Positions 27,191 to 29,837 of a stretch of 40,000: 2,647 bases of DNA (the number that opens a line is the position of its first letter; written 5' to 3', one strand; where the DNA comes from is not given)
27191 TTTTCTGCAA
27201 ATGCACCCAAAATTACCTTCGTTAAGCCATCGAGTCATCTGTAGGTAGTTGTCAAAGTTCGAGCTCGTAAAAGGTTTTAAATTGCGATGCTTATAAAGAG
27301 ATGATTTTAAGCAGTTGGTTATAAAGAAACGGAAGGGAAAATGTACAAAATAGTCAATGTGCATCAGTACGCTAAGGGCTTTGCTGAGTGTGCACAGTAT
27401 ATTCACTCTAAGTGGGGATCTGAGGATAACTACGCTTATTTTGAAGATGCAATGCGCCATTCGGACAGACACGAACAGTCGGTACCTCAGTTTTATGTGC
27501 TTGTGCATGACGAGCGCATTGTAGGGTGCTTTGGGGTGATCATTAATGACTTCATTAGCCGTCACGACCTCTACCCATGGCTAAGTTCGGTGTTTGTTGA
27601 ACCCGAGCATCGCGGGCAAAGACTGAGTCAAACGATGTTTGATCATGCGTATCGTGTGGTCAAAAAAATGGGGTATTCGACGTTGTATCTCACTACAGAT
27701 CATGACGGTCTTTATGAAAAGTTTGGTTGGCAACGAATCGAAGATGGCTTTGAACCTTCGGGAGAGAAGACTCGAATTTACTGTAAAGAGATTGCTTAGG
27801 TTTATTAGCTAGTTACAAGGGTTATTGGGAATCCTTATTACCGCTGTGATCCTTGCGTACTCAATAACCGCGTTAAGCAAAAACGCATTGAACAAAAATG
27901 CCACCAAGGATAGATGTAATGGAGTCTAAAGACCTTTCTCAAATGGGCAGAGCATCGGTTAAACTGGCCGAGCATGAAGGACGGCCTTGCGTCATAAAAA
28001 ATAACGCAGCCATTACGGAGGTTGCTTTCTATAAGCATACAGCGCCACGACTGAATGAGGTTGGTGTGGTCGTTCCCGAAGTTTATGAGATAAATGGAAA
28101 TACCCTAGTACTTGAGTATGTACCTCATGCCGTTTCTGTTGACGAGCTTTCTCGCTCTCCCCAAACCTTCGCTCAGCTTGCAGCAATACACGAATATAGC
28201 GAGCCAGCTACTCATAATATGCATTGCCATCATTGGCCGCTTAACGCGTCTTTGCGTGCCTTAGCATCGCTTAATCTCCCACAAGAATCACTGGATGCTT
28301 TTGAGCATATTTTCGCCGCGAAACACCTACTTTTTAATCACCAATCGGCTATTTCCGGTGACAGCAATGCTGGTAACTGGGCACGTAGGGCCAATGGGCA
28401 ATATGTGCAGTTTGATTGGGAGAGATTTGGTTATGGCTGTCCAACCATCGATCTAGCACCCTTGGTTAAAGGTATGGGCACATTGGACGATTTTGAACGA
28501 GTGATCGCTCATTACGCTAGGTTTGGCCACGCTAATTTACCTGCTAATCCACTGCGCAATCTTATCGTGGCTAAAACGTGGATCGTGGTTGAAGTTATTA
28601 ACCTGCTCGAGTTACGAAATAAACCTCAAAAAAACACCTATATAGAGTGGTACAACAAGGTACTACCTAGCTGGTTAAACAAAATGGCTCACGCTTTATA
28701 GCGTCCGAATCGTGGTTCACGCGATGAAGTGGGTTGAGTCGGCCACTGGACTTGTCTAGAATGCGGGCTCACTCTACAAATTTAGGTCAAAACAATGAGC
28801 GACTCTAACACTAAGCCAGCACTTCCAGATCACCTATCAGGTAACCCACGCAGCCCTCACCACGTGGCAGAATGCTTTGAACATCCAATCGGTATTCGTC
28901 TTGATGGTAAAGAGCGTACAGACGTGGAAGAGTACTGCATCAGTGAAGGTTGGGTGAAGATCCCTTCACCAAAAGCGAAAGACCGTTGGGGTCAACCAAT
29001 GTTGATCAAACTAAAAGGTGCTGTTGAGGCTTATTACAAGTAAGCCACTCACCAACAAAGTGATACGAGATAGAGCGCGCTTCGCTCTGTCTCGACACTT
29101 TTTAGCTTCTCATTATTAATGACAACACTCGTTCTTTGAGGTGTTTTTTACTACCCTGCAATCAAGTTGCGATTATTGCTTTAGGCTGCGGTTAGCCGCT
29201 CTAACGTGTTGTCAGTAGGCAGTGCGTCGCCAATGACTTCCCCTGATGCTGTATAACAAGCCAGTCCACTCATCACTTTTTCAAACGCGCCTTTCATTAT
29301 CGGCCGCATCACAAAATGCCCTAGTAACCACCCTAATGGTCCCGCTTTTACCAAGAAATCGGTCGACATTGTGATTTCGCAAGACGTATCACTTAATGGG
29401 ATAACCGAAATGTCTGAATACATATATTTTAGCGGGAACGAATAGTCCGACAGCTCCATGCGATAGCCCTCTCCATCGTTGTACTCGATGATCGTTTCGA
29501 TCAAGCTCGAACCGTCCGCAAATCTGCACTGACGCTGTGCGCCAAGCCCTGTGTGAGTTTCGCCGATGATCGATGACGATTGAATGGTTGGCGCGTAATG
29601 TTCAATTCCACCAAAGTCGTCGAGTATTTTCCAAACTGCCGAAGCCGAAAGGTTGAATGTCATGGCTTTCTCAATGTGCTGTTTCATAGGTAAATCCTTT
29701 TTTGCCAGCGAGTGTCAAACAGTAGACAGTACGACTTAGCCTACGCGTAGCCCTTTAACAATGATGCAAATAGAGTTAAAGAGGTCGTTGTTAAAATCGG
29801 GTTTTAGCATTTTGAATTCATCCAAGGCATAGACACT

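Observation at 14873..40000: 25 kb of cassette-like genes separated by eroded attC fragments: a fossilised continuation of the integron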

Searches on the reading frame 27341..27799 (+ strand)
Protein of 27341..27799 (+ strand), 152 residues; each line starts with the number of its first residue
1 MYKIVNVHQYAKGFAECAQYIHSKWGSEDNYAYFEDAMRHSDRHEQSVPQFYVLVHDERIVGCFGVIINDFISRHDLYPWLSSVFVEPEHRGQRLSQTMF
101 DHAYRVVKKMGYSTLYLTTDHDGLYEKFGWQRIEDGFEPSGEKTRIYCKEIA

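Call 9: search_protein_families(library=pfam, proteins=[window:27341-27799:+], max_evalue=0.01)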
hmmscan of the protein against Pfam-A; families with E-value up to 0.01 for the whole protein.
window:27341-27799:+ (152 aa): 5 families
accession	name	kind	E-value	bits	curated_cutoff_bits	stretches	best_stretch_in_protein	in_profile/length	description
PF00583.31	Acetyltransf_1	-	6.4e-12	46.2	20.7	1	31-130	22-116/116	Acetyltransferase (GNAT) family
PF13508.13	Acetyltransf_7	-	6.5e-11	42.9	27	1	50-131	4-83/84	Acetyltransferase (GNAT) domain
PF13527.13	Acetyltransf_9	-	1.1e-09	38.7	25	1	25-131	21-125/127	Acetyltransferase (GNAT) domain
PF13673.13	Acetyltransf_10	-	1e-06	29.2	23.6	1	41-141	23-118/128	Acetyltransferase (GNAT) domain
PF13480.13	Acetyltransf_6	-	0.0022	18.6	22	1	28-121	53-138/143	Acetyltransferase (GNAT) domain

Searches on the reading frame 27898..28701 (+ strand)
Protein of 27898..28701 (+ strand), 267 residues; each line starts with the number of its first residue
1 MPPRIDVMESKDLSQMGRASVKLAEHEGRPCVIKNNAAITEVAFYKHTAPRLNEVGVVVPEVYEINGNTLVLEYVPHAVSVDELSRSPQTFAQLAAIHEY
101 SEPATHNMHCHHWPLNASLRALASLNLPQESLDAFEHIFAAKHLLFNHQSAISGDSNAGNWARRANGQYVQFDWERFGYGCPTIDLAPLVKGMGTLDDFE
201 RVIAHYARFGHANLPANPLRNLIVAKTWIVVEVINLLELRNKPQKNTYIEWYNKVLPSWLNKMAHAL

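Call 9: search_protein_families(library=pfam, proteins=[window:27898-28701:+], max_evalue=0.01)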
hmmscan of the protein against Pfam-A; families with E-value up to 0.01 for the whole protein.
window:27898-28701:+ (267 aa): 1 family
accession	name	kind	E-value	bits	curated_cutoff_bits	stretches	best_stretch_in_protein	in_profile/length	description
PF01636.29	APH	-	4.4e-06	27.1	23.2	1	40-211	35-230/239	Phosphotransferase enzyme family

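Call 19: find_homologous_proteins(query=window:27898-28701:+, max_evalue=0.00001)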
Query window:27898-28701:+ (267 aa): 41 proteins with E <= 0.00001 among 931 candidates.
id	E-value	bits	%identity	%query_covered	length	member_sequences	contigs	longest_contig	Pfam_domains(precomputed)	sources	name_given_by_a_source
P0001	3.6e-175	599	100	97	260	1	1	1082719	PF01636.30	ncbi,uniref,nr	ncbi:phosphotransferase family protein [Vibrio ulleungensis]|uniref:Choline kinase n=1 Tax=Vibrio ul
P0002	5.6e-87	309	53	97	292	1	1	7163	-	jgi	jgi:hypothetical protein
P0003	1.0e-80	289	50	97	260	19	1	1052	-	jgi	-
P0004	7.2e-77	276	48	94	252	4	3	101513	PF01636.30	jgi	jgi:thiamine kinase-like enzyme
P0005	9.7e-75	269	50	94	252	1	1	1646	-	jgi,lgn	jgi:thiamine kinase-like enzyme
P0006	4.4e-74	267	46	97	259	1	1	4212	PF01636.30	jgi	jgi:hypothetical protein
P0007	8.6e-69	250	46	95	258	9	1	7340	PF01636.30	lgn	-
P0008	1.4e-66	243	45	95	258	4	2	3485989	PF01636.30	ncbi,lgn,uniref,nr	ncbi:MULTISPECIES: phosphotransferase [unclassified Vibrio]|uniref:phosphotransferase n=1 Tax=unclas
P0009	2.7e-66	242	45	97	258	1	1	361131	PF01636.30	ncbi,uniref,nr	ncbi:choline kinase [Vibrio sp. HI00D65]|uniref:phosphotransferase family protein n=1 Tax=Vibrio sp.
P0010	3.8e-65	238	44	97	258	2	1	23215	PF01636.30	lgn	-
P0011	1.3e-64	236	44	97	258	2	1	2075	PF01636.30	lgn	-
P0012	1.1e-63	233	44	93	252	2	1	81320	-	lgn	-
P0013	1.2e-63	233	45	95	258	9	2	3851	PF01636.30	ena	-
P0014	3.1e-63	232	42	97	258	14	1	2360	-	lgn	-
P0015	6.1e-63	231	46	95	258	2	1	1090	PF01636.30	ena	-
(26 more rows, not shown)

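Call 20: find_encoding_contigs(protein=P0001, flank=10000, max_places=5)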
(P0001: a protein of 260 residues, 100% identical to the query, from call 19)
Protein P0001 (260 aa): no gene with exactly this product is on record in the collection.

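Call 22: find_encoding_contigs(protein=P0008, flank=10000, max_places=3)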
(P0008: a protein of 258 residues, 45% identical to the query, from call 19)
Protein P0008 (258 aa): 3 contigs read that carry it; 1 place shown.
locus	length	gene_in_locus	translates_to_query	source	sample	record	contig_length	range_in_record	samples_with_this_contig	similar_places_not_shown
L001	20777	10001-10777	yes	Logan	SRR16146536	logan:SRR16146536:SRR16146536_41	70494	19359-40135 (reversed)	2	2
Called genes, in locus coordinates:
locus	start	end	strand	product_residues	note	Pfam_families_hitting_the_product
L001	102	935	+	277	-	PF02311:AraC_binding, PF12833:HTH_18, PF00165:HTH_AraC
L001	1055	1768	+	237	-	PF03591:AzlC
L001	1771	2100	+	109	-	PF05437:AzlD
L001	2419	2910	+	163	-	PF09832:DUF2059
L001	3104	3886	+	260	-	PF01693:Cauli_VI, PF00075:RNase_H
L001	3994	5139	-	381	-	PF13439:Glyco_transf_4, PF00534:Glycos_transf_1, PF13692:Glyco_trans_1_4, PF13524:Glyco_trans_1_2 (weak)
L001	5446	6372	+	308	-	PF00535:Glycos_transf_2, PF10111:Glyco_tranf_2_2, PF13641:Glyco_tranf_2_3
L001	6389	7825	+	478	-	PF01943:Polysacc_synt, PF13440:Polysacc_synt_3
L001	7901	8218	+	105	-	-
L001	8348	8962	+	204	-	PF01810:LysE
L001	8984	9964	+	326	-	PF01636:APH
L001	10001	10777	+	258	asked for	PF01636:APH (faint)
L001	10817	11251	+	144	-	PF00583:Acetyltransf_1, PF13673:Acetyltransf_10, PF13508:Acetyltransf_7, PF08445:FR47 (weak)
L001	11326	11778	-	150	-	PF11911:DUF3429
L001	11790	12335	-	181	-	PF00255:GSHPx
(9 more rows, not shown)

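Call 23: find_encoding_contigs(protein=P0004, flank=10000, max_places=3)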
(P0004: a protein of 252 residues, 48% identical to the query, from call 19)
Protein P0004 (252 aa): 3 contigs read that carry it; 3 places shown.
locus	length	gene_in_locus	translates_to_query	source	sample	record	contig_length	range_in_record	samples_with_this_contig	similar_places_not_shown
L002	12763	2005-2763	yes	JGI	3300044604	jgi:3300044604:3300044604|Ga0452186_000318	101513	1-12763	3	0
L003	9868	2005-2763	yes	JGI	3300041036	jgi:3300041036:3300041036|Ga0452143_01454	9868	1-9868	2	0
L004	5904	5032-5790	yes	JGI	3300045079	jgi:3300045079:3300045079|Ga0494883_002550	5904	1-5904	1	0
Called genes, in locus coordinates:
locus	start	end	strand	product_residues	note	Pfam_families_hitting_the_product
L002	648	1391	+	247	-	PF00313:CSD (weak)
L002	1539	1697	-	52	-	-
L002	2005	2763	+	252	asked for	PF01636:APH (weak)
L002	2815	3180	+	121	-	-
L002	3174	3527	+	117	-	PF05717:TnpB_IS66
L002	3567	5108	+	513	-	PF13005:zf-IS66, PF03050:DDE_Tnp_IS66, PF13817:DDE_Tnp_IS66_C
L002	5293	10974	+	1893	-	PF13091:PLDc_2 (faint), PF13517:FG-GAP_3 (weak), PF04151:PPC (weak), PF00614:PLDc (faint)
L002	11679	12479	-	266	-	-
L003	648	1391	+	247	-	PF00313:CSD (weak)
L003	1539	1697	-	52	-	-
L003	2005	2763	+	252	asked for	PF01636:APH (weak)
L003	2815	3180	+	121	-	-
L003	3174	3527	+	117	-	PF05717:TnpB_IS66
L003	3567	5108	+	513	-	PF13005:zf-IS66, PF03050:DDE_Tnp_IS66, PF13817:DDE_Tnp_IS66_C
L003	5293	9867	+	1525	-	?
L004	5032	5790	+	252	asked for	PF01636:APH (weak)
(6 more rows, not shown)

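Call 76: find_encoding_contigs(protein=P0002, flank=10000, max_places=2)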
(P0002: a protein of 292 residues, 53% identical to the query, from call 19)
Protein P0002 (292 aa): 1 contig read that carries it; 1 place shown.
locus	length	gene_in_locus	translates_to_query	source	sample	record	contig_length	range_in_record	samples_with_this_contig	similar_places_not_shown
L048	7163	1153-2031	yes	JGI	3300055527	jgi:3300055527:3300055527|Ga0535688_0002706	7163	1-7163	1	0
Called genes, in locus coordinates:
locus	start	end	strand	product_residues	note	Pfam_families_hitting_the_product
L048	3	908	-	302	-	?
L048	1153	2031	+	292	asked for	-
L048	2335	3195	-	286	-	PF00520:Ion_trans, PF07885:Ion_trans_2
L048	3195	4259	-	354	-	PF01103:Omp85 (weak)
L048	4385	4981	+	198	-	PF00657:Lipase_GDSL, PF13472:Lipase_GDSL_2, PF04311:DUF459 (weak)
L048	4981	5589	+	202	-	PF01205:Impact_N, PF09186:DUF1949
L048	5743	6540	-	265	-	PF01553:Acyltransferase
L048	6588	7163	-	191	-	?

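Call 83: search_protein_families(library=ncbifam, proteins=[window:27898-28701:+], max_evalue=0.001)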
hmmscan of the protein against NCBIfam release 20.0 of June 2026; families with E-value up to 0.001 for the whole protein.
window:27898-28701:+ (267 aa): 0 families

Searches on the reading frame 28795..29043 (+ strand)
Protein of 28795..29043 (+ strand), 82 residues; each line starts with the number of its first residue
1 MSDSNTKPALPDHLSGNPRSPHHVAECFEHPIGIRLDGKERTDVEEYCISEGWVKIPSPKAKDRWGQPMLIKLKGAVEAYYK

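Call 9: search_protein_families(library=pfam, proteins=[window:28795-29043:+], max_evalue=0.01)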
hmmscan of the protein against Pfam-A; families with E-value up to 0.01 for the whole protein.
window:28795-29043:+ (82 aa): 1 family
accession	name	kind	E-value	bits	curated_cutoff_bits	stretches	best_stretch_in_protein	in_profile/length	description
PF11730.13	DUF3297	-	1.4e-36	124.6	27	1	11-81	1-71/71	Protein of unknown function (DUF3297)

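Call 69: find_encoding_contigs(protein=window:28795-29043:+, flank=10000, max_places=4)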
Protein window:28795-29043:+ (82 aa): 3 contigs read that carry it; 3 places shown.
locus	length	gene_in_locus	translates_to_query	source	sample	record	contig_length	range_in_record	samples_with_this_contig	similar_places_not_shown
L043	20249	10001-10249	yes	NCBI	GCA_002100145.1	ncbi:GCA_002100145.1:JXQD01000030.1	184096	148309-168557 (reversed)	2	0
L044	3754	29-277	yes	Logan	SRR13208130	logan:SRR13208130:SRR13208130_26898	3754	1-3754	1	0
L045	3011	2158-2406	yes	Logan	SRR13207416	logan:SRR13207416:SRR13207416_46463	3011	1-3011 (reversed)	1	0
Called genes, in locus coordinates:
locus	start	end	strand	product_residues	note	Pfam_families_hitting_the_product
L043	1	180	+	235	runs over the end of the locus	PF01522:Polysacc_deac_1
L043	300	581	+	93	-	-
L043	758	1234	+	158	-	PF00583:Acetyltransf_1, PF13673:Acetyltransf_10 (weak), PF13508:Acetyltransf_7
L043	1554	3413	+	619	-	PF07969:Amidohydro_3, PF01979:Amidohydro_1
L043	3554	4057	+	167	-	PF13302:Acetyltransf_3, PF00583:Acetyltransf_1, PF13508:Acetyltransf_7 (faint)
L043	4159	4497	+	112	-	-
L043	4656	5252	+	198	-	PF02798:GST_N, PF13417:GST_N_3, PF13409:GST_N_2, PF00043:GST_C, PF13410:GST_C_2, PF14497:GST_C_3 (weak)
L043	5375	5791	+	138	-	PF08327:AHSA1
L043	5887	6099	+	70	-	PF06945:DUF1289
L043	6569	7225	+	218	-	-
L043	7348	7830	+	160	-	PF07308:DUF1456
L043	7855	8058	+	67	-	-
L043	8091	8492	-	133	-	PF03692:CxxCxxCC (weak)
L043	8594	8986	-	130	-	-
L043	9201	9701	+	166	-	PF13302:Acetyltransf_3 (weak), PF00583:Acetyltransf_1, PF13508:Acetyltransf_7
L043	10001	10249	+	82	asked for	PF11730:DUF3297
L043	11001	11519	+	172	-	PF00156:Pribosyltran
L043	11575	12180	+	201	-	PF05401:NodS (weak), PF13489:Methyltransf_23, PF13847:Methyltransf_31 (weak), PF13649:Methyltransf_25, PF08241:Methyltransf_11, PF08242:Methyltransf_12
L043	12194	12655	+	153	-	PF00583:Acetyltransf_1, PF13673:Acetyltransf_10 (weak), PF13508:Acetyltransf_7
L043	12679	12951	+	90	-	-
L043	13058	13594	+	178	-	PF08020:DUF1706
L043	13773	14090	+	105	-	PF13508:Acetyltransf_7 (weak), PF13673:Acetyltransf_10 (weak)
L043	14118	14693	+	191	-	PF01965:DJ-1_PfpI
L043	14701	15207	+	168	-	PF13302:Acetyltransf_3, PF00583:Acetyltransf_1, PF13508:Acetyltransf_7 (weak)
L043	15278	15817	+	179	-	PF00857:Isochorismatase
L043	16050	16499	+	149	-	PF01047:MarR (weak), PF12802:MarR_2 (weak)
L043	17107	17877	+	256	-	PF00583:Acetyltransf_1, PF13673:Acetyltransf_10, PF13508:Acetyltransf_7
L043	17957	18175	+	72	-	PF09905:VF530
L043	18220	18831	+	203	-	PF01557:FAA_hydrolase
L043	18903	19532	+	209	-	PF01209:Ubie_methyltran, PF02353:CMAS (weak), PF05219:DREV, PF13489:Methyltransf_23, PF13847:Methyltransf_31, PF08241:Methyltransf_11, PF08242:Methyltransf_12, PF13649:Methyltransf_25, +2 more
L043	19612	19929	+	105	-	PF05987:DUF898 (faint), PF20403:DUF6693, PF14018:DUF4234 (faint)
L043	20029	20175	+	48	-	-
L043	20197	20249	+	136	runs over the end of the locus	PF04828:GFA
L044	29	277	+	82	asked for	PF11730:DUF3297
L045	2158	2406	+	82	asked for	PF11730:DUF3297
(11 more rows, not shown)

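Call 71: find_homologous_proteins(query=L043:18903-19532:+, max_evalue=1e-10)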
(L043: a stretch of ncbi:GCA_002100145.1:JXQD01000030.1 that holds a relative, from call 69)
Query L043:18903-19532:+ (209 aa): 3503 proteins with E <= 1e-10 among 3749 candidates; the best 120 are listed.
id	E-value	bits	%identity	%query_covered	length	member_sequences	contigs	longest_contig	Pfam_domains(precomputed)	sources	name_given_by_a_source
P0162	1.6e-134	464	100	100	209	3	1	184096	PF13847.13,PF13489.13,PF06325.20,PF02353.27,PF13649.13,PF05219.18,PF01209.25,PF08241.19,PF08242.19,PF05958.18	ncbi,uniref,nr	ncbi:SAM-dependent methyltransferase [Vibrio sp. qd031]|uniref:class I SAM-dependent methyltransfera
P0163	1.8e-102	359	77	98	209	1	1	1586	PF13847.13,PF13489.13,PF02353.27,PF13649.13,PF01209.25,PF08241.19,PF08242.19,PF05401.17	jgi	jgi:ubiquinone/menaquinone biosynthesis C-methylase UbiE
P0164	1.9e-102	359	76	100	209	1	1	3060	PF13847.13,PF13489.13,PF02353.27,PF13649.13,PF01209.25,PF08241.19,PF08242.19,PF05401.17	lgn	-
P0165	1.3e-77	278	60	99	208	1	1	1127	PF13847.13,PF13489.13,PF13649.13,PF06080.19,PF01209.25,PF08241.19,PF08242.19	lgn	-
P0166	2.9e-77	277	61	98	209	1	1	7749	PF13847.13,PF13489.13,PF13649.13,PF06080.19,PF01209.25,PF08241.19,PF08242.19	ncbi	-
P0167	6.1e-77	276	60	99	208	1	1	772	PF13847.13,PF13489.13,PF13649.13,PF01209.25,PF08241.19,PF08242.19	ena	-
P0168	6.1e-77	276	60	99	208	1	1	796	PF13847.13,PF13489.13,PF13649.13,PF01209.25,PF08241.19,PF08242.19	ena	-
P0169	6.4e-77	276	59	99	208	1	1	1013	PF13847.13,PF13489.13,PF13649.13,PF06080.19,PF01209.25,PF08241.19,PF08242.19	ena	-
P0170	6.4e-77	276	60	99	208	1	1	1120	PF13847.13,PF13489.13,PF13649.13,PF06080.19,PF01209.25,PF08241.19,PF08242.19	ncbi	-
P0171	7.3e-77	276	60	100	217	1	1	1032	PF13847.13,PF13489.13,PF13649.13,PF01209.25,PF08241.19,PF08242.19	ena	-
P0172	1.1e-76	275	61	99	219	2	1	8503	PF13847.13,PF13489.13,PF13649.13,PF01209.25,PF08241.19,PF08242.19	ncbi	-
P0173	1.2e-76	275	59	99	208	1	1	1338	PF13847.13,PF13489.13,PF13649.13,PF06080.19,PF01209.25,PF08241.19,PF08242.19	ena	-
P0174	1.2e-76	275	59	99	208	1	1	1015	PF13847.13,PF13489.13,PF13649.13,PF06080.19,PF01209.25,PF08241.19,PF08242.19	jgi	jgi:ubiquinone/menaquinone biosynthesis C-methylase UbiE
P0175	1.2e-76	275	60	99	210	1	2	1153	PF13847.13,PF13489.13,PF13649.13,PF06080.19,PF01209.25,PF08241.19,PF08242.19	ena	-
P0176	2.2e-76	274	59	99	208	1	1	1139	PF13847.13,PF13489.13,PF13649.13,PF06080.19,PF01209.25,PF08241.19,PF08242.19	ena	-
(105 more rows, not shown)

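Call 72: find_encoding_contigs(protein=P0162, flank=10000, max_places=2)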
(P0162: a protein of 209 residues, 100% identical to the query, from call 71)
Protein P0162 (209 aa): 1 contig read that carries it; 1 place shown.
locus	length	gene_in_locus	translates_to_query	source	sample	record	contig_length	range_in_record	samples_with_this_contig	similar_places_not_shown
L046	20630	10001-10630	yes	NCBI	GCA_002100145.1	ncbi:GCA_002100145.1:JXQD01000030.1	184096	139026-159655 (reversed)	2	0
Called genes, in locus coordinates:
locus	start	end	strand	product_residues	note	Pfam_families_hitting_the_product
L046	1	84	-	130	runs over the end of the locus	-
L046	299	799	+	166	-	PF13302:Acetyltransf_3 (weak), PF00583:Acetyltransf_1, PF13508:Acetyltransf_7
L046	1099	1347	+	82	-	PF11730:DUF3297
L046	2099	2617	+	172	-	PF00156:Pribosyltran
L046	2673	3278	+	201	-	PF05401:NodS (weak), PF13489:Methyltransf_23, PF13847:Methyltransf_31 (weak), PF13649:Methyltransf_25, PF08241:Methyltransf_11, PF08242:Methyltransf_12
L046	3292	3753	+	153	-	PF00583:Acetyltransf_1, PF13673:Acetyltransf_10 (weak), PF13508:Acetyltransf_7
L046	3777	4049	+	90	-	-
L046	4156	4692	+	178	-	PF08020:DUF1706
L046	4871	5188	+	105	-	PF13508:Acetyltransf_7 (weak), PF13673:Acetyltransf_10 (weak)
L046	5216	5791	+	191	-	PF01965:DJ-1_PfpI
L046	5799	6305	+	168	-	PF13302:Acetyltransf_3, PF00583:Acetyltransf_1, PF13508:Acetyltransf_7 (weak)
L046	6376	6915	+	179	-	PF00857:Isochorismatase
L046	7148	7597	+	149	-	PF01047:MarR (weak), PF12802:MarR_2 (weak)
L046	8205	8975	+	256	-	PF00583:Acetyltransf_1, PF13673:Acetyltransf_10, PF13508:Acetyltransf_7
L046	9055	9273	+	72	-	PF09905:VF530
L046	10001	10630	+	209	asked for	PF01209:Ubie_methyltran, PF02353:CMAS (weak), PF05219:DREV, PF13489:Methyltransf_23, PF13847:Methyltransf_31, PF08241:Methyltransf_11, PF08242:Methyltransf_12, PF13649:Methyltransf_25, +2 more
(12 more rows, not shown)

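Call 75: find_encoding_contigs(protein=P0164, flank=10000, max_places=2)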
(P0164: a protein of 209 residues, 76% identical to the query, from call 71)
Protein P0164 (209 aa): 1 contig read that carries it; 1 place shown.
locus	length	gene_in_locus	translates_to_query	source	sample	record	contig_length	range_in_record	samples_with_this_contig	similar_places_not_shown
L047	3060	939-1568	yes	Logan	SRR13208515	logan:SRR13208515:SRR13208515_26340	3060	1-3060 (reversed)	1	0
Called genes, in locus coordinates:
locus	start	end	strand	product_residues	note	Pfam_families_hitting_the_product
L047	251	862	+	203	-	PF01557:FAA_hydrolase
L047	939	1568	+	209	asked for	PF01209:Ubie_methyltran, PF02353:CMAS (weak), PF05401:NodS (weak), PF13489:Methyltransf_23, PF13847:Methyltransf_31, PF08241:Methyltransf_11, PF08242:Methyltransf_12, PF13649:Methyltransf_25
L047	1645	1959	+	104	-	PF05987:DUF898 (faint), PF20403:DUF6693, PF14018:DUF4234 (faint)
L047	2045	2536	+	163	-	-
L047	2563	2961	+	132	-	PF04828:GFA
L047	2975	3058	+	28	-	?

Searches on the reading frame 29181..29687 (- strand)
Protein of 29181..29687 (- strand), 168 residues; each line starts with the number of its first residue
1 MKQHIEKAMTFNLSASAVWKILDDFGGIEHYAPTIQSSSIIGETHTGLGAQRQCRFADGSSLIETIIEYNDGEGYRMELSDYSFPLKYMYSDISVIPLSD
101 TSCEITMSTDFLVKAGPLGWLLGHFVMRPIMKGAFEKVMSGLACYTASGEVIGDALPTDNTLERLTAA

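Call 9: search_protein_families(library=pfam, proteins=[window:29181-29687:-], max_evalue=0.01)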
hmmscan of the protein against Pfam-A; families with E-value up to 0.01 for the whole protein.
window:29181-29687:- (168 aa): 2 families
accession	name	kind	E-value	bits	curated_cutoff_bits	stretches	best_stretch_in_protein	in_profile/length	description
PF10604.15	Polyketide_cyc2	-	2.3e-14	54.3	27.4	1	3-144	2-139/142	Polyketide cyclase / dehydrase and lipid transport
PF03364.25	Polyketide_cyc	-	1.6e-05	25.6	23.4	1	13-126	3-114/126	Polyketide cyclase / dehydrase and lipid transport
